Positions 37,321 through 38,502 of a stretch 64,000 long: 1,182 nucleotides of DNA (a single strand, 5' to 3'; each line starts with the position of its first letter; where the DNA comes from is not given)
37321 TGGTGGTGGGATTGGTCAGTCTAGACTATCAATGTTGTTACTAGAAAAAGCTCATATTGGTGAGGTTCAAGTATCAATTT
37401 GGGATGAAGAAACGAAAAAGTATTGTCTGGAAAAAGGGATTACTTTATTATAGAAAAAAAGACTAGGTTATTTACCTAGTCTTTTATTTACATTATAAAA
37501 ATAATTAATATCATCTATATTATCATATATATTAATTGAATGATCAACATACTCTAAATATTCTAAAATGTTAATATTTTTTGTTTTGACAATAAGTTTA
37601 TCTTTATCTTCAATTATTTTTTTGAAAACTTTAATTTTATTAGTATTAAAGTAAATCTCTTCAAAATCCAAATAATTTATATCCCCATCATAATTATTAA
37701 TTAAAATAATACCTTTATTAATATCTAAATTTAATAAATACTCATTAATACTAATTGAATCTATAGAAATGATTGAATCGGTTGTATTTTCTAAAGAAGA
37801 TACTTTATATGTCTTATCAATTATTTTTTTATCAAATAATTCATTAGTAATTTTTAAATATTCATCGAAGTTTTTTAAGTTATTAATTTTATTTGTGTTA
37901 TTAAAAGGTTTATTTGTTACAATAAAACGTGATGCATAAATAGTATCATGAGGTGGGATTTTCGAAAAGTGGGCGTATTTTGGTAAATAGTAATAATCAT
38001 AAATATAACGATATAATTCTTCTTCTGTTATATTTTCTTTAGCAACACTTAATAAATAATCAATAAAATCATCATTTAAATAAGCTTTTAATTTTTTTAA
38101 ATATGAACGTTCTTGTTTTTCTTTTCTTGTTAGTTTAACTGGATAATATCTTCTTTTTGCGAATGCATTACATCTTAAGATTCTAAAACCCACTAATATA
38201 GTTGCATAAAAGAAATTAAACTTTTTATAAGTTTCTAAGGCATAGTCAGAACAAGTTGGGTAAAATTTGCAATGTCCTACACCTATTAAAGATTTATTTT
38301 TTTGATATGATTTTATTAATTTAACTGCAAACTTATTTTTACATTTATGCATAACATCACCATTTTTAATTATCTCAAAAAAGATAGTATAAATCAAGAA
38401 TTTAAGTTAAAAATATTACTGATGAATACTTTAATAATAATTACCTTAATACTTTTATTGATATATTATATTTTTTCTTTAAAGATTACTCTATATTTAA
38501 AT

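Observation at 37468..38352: YidD fused to a ~220-aa low-complexity C-terminal domain, divergent from ytfI-ytfJ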

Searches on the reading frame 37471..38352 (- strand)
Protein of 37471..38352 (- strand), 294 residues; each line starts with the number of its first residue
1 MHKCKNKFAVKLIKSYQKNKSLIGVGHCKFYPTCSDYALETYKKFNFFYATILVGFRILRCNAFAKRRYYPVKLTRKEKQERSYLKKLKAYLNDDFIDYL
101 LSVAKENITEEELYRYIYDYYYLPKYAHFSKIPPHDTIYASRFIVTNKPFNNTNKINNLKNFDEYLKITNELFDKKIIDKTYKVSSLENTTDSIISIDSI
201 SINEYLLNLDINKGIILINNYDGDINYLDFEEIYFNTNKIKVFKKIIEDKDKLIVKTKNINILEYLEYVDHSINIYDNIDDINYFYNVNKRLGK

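Call 4: search_protein_families(library=pfam, proteins=[window:37471-38352:-], max_evalue=1)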
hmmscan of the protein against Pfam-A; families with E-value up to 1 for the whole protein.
window:37471-38352:- (294 aa): 1 family
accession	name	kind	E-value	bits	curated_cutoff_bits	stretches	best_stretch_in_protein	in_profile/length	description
PF01809.23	YidD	-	5.8e-17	61.7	27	1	7-72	2-67/67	Putative membrane protein insertion efficiency factor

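Call 5: find_homologous_proteins(query=window:37471-38352:-)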
Query window:37471-38352:- (294 aa): 47 proteins with E <= 0.001 among 3209 candidates.
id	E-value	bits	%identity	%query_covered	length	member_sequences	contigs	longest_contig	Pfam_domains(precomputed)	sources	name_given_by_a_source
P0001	2.4e-186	636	100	100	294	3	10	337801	PF01809.24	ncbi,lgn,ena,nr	ncbi:MAG: membrane protein insertion efficiency factor YidD [Bacilli bacterium]|nr:membrane protein 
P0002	2.1e-126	439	71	99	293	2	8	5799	PF01809.24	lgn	-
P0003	3.8e-121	422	67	99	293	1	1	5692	PF01809.24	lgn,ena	-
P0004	4.2e-120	418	68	99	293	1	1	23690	PF01809.24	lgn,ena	-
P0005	6.0e-120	418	67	99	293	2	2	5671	PF01809.24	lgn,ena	-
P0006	1.5e-110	387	64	99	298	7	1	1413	PF01809.24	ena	-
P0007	1.7e-110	387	64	99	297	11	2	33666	PF01809.24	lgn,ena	-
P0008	9.5e-109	381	64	99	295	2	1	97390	PF01809.24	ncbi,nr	ncbi:MAG: membrane protein insertion efficiency factor YidD [Bacilli bacterium]|nr:membrane protein 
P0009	5.2e-107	376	64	99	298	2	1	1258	PF01809.24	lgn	-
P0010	1.3e-98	348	58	99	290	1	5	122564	PF01809.24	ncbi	-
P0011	2.4e-83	298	53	99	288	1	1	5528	PF01809.24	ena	-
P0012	3.8e-78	281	52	97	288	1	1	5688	PF01809.24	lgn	-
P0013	1.2e-76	276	50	98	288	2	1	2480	PF01809.24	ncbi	-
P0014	2.6e-76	275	50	98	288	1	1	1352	PF01809.24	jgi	jgi:putative membrane protein insertion efficiency factor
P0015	4.2e-76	274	49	98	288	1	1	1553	PF01809.24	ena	-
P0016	1.4e-75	272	51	98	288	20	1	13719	PF01809.24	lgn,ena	-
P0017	1.7e-75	272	49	93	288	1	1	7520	PF01809.24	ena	-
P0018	2.6e-75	271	49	98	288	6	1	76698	PF01809.24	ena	-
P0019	1.7e-74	269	49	98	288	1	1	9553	PF01809.24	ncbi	-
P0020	2.0e-74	269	47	98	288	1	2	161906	PF01809.24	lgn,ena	-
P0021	1.7e-73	266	49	98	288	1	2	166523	PF01809.24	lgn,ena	-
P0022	3.5e-73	265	48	98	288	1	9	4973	PF01809.24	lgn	-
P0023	3.9e-73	264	64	69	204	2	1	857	PF01809.24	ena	-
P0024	3.9e-73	264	49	98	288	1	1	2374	PF01809.24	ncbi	-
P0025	1.4e-72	262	49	98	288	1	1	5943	PF01809.24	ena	-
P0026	1.6e-72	262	48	98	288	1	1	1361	PF01809.24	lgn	-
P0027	3.0e-72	261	48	98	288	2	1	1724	PF01809.24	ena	-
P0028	1.0e-71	260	47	99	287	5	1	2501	PF01809.24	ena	-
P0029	1.4e-67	246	45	99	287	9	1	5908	PF01809.24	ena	-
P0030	1.8e-67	246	47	98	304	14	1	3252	PF01809.24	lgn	-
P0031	2.9e-67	245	50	97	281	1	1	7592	PF01809.24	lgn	-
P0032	3.3e-67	245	44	99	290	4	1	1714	PF01809.24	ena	-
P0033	8.9e-66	240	48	98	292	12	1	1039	PF01809.24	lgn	-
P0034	9.6e-66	240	48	97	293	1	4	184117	PF01809.24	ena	-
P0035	3.1e-65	238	46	98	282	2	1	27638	PF01809.24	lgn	-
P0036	4.5e-62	228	46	98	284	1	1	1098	PF01809.24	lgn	-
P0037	1.6e-60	223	45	98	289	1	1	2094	PF01809.24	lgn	-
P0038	1.6e-60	223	45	98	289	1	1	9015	PF01809.24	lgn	-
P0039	3.3e-60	222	40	98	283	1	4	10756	PF01809.24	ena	-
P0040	4.1e-60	222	45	98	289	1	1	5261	PF01809.24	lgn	-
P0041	4.9e-60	221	47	98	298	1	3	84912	PF01809.24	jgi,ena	-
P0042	1.1e-57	214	46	98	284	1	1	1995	PF01809.24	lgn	-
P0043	1.7e-57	213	46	98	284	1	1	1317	PF01809.24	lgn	-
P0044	6.8e-27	113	48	41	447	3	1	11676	PF00485.25,PF01809.24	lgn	-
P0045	3.2e-26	110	51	41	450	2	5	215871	PF00485.25,PF01809.24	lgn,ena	-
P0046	9.5e-24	102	60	29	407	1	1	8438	PF01809.24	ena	-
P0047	2.0e-20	91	49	38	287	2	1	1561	PF01809.24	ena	-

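Call 9: search_protein_families(library=pfam, proteins=[P0044, P0045, P0046, P0047], max_evalue=10)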
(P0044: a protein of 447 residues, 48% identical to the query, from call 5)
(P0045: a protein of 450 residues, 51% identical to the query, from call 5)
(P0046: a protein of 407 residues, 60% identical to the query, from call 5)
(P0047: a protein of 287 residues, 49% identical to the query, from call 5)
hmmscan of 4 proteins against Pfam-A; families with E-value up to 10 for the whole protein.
P0044 (447 aa): 22 families
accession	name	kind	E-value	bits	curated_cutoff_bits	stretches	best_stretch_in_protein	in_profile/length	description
PF01809.23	YidD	-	4.7e-22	78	27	1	5-70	2-67/67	Putative membrane protein insertion efficiency factor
PF00485.24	PRK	-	6.8e-08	33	22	1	276-403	1-147/196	Phosphoribulokinase / Uridine kinase family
PF02224.24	Cytidylate_kin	-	0.00036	20.8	26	1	277-301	1-25/211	Cytidylate kinase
PF13238.12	AAA_18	-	0.0021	19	29.4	1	277-407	1-112/128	AAA domain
PF13401.12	AAA_22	-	0.0051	17.6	27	1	273-328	4-59/130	AAA domain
PF24883.2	NPHP3_N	-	0.0062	17.2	24.8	1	273-326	21-74/164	Nephrocystin 3, N-terminal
PF00931.28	NB-ARC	-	0.0095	15.7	23.5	1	259-296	3-40/248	NB-ARC domain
PF02223.23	Thymidylate_kin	-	0.013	15.6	27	2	279-304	1-26/185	Thymidylate kinase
PF25199.1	nSTAND_NTPase5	-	0.021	15.1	34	1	240-295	7-62/145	Novel STAND NTPase 5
PF20720.3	nSTAND3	-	0.028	14.5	27.2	1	274-303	17-46/155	Novel STAND NTPase 3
PF07693.20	KAP_NTPase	-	0.028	14.1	20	1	257-334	4-48/293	KAP family P-loop domain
PF03215.21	Rad17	-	0.038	14.4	23.8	1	266-301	37-72/186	Rad17 P-loop domain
PF02367.23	TsaE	-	0.041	14.3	26.6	1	270-300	16-47/128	Threonylcarbamoyl adenosine biosynthesis protein TsaE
PF01712.25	dNK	-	0.053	13.7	27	1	277-300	1-24/203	Deoxynucleoside kinase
PF05729.18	NACHT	-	0.063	13.5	26.7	1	277-346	3-71/167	NACHT domain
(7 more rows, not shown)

P0045 (450 aa): 27 families (the best 25 are shown)
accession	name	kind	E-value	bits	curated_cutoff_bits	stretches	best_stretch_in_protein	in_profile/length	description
PF01809.23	YidD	-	2.9e-21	75.5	27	1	5-70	2-67/67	Putative membrane protein insertion efficiency factor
PF00485.24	PRK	-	1.4e-07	32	22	1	278-401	1-142/196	Phosphoribulokinase / Uridine kinase family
PF13238.12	AAA_18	-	1.2e-05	26.2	29.4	1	279-412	1-115/128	AAA domain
PF01712.25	dNK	-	5.8e-05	23.4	27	1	279-306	1-28/203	Deoxynucleoside kinase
PF02223.23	Thymidylate_kin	-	6e-05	23.3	27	2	281-306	1-26/185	Thymidylate kinase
PF02224.24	Cytidylate_kin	-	0.00013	22.2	26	1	279-306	1-28/211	Cytidylate kinase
PF05729.18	NACHT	-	0.00018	21.8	26.7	1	278-329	2-52/167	NACHT domain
PF00931.28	NB-ARC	-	0.0018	18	23.5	1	269-379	10-111/248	NB-ARC domain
PF13401.12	AAA_22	-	0.0036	18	27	1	275-308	4-40/130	AAA domain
PF20720.3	nSTAND3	-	0.0044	17.2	27.2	1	271-303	12-44/155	Novel STAND NTPase 3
PF13189.12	Cytidylate_kin2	-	0.0055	17.3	28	1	278-431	1-157/176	Cytidylate kinase-like family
PF00005.33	ABC_tran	-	0.0073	17.4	25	1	273-299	8-34/137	ABC transporter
PF13671.12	AAA_33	-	0.01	16.6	27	1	279-322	2-45/143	AAA domain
PF13207.12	AAA_17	-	0.02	15.6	27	1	283-314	2-33/136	AAA domain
PF13604.12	AAA_30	-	0.021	15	27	1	272-307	14-49/191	AAA domain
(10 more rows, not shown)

P0046 (407 aa): 2 families
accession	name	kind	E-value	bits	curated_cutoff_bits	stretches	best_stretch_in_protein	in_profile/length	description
PF01809.23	YidD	-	4.4e-21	74.9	27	1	3-68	2-67/67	Putative membrane protein insertion efficiency factor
PF21149.3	FAS_pseudo-KR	-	0.17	12.6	27.4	1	246-306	5-65/98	Fatty acid synthase, pseudo-KR domain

P0047 (287 aa): 3 families
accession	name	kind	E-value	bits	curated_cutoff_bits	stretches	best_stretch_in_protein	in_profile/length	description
PF01809.23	YidD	-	4.5e-19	68.4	27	1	7-68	4-67/67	Putative membrane protein insertion efficiency factor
PF18127.6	NAMPT_N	-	0.091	13.5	25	1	111-170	20-77/98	Nicotinamide phosphoribosyltransferase, N-terminal domain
PF04407.17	DUF531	-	0.14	12.8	25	1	180-237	33-91/170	Protein of unknown function (DUF531)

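Call 10: search_protein_families(library=ncbifam, proteins=[window:37471-38352:-, P0044, P0046, P0047], max_evalue=1)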
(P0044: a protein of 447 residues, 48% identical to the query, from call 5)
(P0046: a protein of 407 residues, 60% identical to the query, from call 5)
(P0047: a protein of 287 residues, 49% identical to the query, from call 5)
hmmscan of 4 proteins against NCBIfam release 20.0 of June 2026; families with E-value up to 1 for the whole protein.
window:37471-38352:- (294 aa): 1 family
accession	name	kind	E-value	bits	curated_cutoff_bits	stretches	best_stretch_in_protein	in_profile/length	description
TIGR00278.2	TIGR00278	equivalog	2.4e-14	52.9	40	1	7-66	2-61/64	membrane protein insertion efficiency factor YidD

P0044 (447 aa): 43 families (the best 25 are shown)
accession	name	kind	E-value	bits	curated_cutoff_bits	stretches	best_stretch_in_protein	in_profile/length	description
NF005115.0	PRK06547.1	equivalog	5e-17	61.8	173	1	266-440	7-170/172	hypothetical protein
TIGR00278.2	TIGR00278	equivalog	1.2e-16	60.3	40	1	5-64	2-61/64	membrane protein insertion efficiency factor YidD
NF005807.0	PRK07667.1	equivalog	2.4e-14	53.4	221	1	261-440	3-192/193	kinase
NF006746.0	PRK09270.1-5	subfamily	5.2e-09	35.3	250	1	261-410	8-172/210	nucleoside/nucleotide kinase family protein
NF004018.0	PRK05480.1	equivalog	1.8e-08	34.1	180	1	271-442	3-187/210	uridine kinase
TIGR00235.1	udk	equivalog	4.6e-08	32.9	220.3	1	272-440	4-185/207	uridine kinase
NF005994.0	PRK08118.1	equivalog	7.3e-07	29.4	215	1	277-317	4-44/172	DNA topology modulation protein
NF005655.0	PRK07429.1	subfamily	8.2e-07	28.5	236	1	271-398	5-138/326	phosphoribulokinase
NF004861.0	PRK06217.1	equivalog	7.4e-06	25.5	203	2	277-312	4-39/183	hypothetical protein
NF006744.0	PRK09270.1-3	equivalog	9e-06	25.3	281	1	267-406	16-171/213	nucleoside/nucleotide kinase family protein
NF006085.0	PRK08233.1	equivalog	3.1e-05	23.9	198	1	272-443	3-163/184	hypothetical protein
NF010004.0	PRK13477.1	equivalog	5.3e-05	21.8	524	1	264-299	275-310/514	bifunctional pantoate--beta-alanine ligase/(d)CMP kinase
TIGR00017.1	cmk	equivalog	8.6e-05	22.3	135.55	1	275-299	3-27/217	(d)CMP kinase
NF005576.0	PRK07261.1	equivalog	0.0003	20.6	224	1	277-315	3-41/171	DNA topology modulation protein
NF006743.0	PRK09270.1-2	equivalog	0.00043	19.4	227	1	264-313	18-70/217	nucleoside/nucleotide kinase family protein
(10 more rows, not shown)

P0046 (407 aa): 6 families
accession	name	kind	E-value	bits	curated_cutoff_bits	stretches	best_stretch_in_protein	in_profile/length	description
TIGR00278.2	TIGR00278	equivalog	7.1e-16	57.8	40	1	3-62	2-61/64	membrane protein insertion efficiency factor YidD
NF005807.0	PRK07667.1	equivalog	0.0042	16.6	221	1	251-293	8-49/193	kinase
NF004018.0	PRK05480.1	equivalog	0.0046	16.4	180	1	258-293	3-38/210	uridine kinase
NF006085.0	PRK08233.1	equivalog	0.013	15.4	198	1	258-300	2-44/184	hypothetical protein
TIGR00235.1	udk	equivalog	0.048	13.3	220.3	0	258-294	3-39/207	uridine kinase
NF005655.0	PRK07429.1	subfamily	0.066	12.3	236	0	314-365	83-136/326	phosphoribulokinase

P0047 (287 aa): 1 family
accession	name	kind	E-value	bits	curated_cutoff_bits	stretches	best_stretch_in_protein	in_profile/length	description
TIGR00278.2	TIGR00278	equivalog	2.7e-12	46.4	40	1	7-62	4-61/64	membrane protein insertion efficiency factor YidD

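Call 14: find_encoding_contigs(protein=P0001, flank=10000, max_places=3)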
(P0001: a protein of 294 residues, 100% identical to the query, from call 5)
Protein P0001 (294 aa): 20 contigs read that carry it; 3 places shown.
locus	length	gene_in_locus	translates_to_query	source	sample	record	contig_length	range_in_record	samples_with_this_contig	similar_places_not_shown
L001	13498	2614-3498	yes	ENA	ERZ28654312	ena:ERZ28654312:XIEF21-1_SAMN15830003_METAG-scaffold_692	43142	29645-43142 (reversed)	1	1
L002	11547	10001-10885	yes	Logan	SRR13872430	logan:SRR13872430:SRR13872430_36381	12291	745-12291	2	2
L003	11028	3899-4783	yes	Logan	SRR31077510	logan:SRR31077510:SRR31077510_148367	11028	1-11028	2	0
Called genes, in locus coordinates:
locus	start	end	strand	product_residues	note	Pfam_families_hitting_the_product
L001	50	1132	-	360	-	PF02734:Dak2, PF21645:FakA-like_M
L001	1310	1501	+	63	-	PF00830:Ribosomal_L28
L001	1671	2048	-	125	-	PF09579:Spore_YtfJ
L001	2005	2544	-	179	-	-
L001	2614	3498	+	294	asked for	PF01809:YidD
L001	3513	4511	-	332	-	PF03590:AsnA, PF00152:tRNA-synt_2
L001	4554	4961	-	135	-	-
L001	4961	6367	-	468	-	PF02881:SRP54_N, PF00448:SRP54, PF13401:AAA_22 (faint), PF02978:SRP_SPB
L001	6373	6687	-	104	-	PF04297:UPF0122, PF04545:Sigma70_r4, PF08281:Sigma70_r4_2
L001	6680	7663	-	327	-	PF02881:SRP54_N, PF25199:nSTAND_NTPase5 (faint), PF00448:SRP54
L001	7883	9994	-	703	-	PF01751:Toprim, PF01131:Topoisom_bac, PF01396:Zn_ribbon_Top1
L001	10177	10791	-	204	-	PF01351:RNase_HII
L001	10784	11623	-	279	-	PF03193:RsgA_GTPase (weak), PF01926:MMR_HSR1, PF02421:FeoB_N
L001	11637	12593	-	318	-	PF10502:Peptidase_S26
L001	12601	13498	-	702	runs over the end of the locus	PF17854:FtsK_alpha, PF01580:FtsK_SpoIIIE, PF12846:AAA_10 (faint), PF09397:FtsK_gamma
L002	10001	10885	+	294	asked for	PF01809:YidD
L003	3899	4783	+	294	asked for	PF01809:YidD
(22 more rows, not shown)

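Call 16: find_encoding_contigs(protein=P0045, flank=8000, max_places=2)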
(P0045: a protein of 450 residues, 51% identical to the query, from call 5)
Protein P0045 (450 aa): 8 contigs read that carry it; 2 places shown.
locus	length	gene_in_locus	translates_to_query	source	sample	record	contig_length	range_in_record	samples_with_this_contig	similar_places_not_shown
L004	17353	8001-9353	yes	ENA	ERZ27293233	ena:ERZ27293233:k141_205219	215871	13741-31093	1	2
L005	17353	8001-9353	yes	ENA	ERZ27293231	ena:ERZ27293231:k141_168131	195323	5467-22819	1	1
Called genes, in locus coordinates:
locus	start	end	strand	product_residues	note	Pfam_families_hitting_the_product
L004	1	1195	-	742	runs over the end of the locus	-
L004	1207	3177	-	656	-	-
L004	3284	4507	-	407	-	PF00871:Acetate_kinase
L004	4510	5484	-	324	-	-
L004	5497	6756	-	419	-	PF01266:DAO (faint), PF03486:HI0933_like, PF07992:Pyr_redox_2 (weak), PF13454:NAD_binding_9 (weak), PF13738:Pyr_redox_3 (faint), PF22780:HI0933_like_1st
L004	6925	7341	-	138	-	PF09579:Spore_YtfJ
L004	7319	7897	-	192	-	-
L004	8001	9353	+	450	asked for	PF01809:YidD, PF00485:PRK (weak)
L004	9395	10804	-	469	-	PF00860:Xan_ur_permease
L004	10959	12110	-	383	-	PF00155:Aminotran_1_2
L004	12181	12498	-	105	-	PF06124:DUF960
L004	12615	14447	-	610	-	PF20578:aBig_2, PF04231:Endonuclease_1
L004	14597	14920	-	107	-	-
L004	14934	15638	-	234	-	-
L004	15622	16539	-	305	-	PF04227:Indigoidine_A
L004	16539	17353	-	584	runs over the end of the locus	PF20578:aBig_2 (weak), PF01510:Amidase_2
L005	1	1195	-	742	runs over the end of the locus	-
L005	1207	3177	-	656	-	-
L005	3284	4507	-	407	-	PF00871:Acetate_kinase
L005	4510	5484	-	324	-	-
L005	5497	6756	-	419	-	PF01266:DAO (faint), PF03486:HI0933_like, PF07992:Pyr_redox_2 (weak), PF13454:NAD_binding_9 (weak), PF13738:Pyr_redox_3 (faint), PF22780:HI0933_like_1st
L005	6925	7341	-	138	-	PF09579:Spore_YtfJ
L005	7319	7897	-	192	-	-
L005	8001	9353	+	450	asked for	PF01809:YidD, PF00485:PRK (weak)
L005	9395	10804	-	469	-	PF00860:Xan_ur_permease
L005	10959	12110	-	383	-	PF00155:Aminotran_1_2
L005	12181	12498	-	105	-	PF06124:DUF960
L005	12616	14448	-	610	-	PF20578:aBig_2, PF04231:Endonuclease_1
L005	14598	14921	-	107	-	-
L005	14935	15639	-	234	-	-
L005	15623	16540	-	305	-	PF04227:Indigoidine_A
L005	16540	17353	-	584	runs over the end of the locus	PF20578:aBig_2 (weak), PF01510:Amidase_2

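Call 17: find_encoding_contigs(protein=P0034, flank=8000, max_places=2)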
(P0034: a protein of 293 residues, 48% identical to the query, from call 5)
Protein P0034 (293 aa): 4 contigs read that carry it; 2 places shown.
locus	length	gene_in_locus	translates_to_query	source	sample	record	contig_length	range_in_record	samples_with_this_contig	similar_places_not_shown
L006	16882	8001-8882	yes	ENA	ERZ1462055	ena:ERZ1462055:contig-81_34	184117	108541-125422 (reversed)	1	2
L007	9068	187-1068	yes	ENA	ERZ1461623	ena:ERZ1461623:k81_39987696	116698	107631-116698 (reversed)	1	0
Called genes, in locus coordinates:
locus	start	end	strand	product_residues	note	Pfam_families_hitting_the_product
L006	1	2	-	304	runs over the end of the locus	PF02645:DegV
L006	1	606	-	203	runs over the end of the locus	PF00440:TetR_N, PF17924:TetR_C_19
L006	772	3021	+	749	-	PF01136:Peptidase_U32, PF12392:DUF3656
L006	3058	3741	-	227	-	PF14622:Ribonucleas_3_3, PF00636:Ribonuclease_3, PF00035:dsrm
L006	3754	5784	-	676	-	PF00270:DEAD, PF04851:ResIII, PF00271:Helicase_C, PF22590:Cas3-like_C_2 (weak), PF19833:RecG_dom3_C (weak)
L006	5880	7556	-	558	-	PF02734:Dak2, PF21645:FakA-like_M, PF13684:FakA-like_C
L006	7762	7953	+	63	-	PF00830:Ribosomal_L28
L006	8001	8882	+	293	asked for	PF01809:YidD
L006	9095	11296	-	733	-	PF01841:Transglut_core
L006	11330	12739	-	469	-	PF01656:CbiA (faint), PF02881:SRP54_N, PF00448:SRP54, PF02978:SRP_SPB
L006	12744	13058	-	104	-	PF04297:UPF0122, PF08281:Sigma70_r4_2 (weak), PF04545:Sigma70_r4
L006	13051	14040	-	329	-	PF02881:SRP54_N, PF13604:AAA_30 (weak), PF00448:SRP54, PF13401:AAA_22 (faint)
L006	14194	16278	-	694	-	PF01751:Toprim, PF01131:Topoisom_bac, PF01396:Zn_ribbon_Top1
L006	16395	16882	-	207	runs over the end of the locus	PF01351:RNase_HII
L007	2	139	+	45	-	?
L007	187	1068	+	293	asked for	PF01809:YidD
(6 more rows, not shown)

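Call 18: predict_structure(alignment_id=A1)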
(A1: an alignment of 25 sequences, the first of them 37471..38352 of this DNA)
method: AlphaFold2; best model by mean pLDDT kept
length: 294 residues; sequences in the alignment: 25
mean_pLDDT: 88.3   pTM: 0.80
mean pLDDT of the five models: 88.3, 87.4, 86.9, 83.9, 75.9
residues with pLDDT >= 90: 166; 70-90: 106; 50-70: 21; < 50: 1
segments of 3 or more residues with pLDDT < 50: none
pLDDT, mean of each block of 10 residues (from residue 1): 76 86 68 89 93 91 83 92 94 92 91 95 89 71 83 74 96 95 93 88 89 95 92 90 92 94 90 92 90 73
secondary structure, 60 per line:
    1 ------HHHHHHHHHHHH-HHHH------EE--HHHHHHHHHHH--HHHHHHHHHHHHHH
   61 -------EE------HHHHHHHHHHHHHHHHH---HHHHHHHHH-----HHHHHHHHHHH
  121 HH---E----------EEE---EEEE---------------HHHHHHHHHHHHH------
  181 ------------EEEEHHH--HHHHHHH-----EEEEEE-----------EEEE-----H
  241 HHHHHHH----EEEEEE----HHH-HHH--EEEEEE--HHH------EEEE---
elements in order: H7-18 H20-23 H34-44 H47-60 H76-92 H96-104 H110-122 E137-139 E143-146 H162-174 E193-196 H202-208 E214-219 E231-234 H240-247 E252-257 E271-276 E288-291
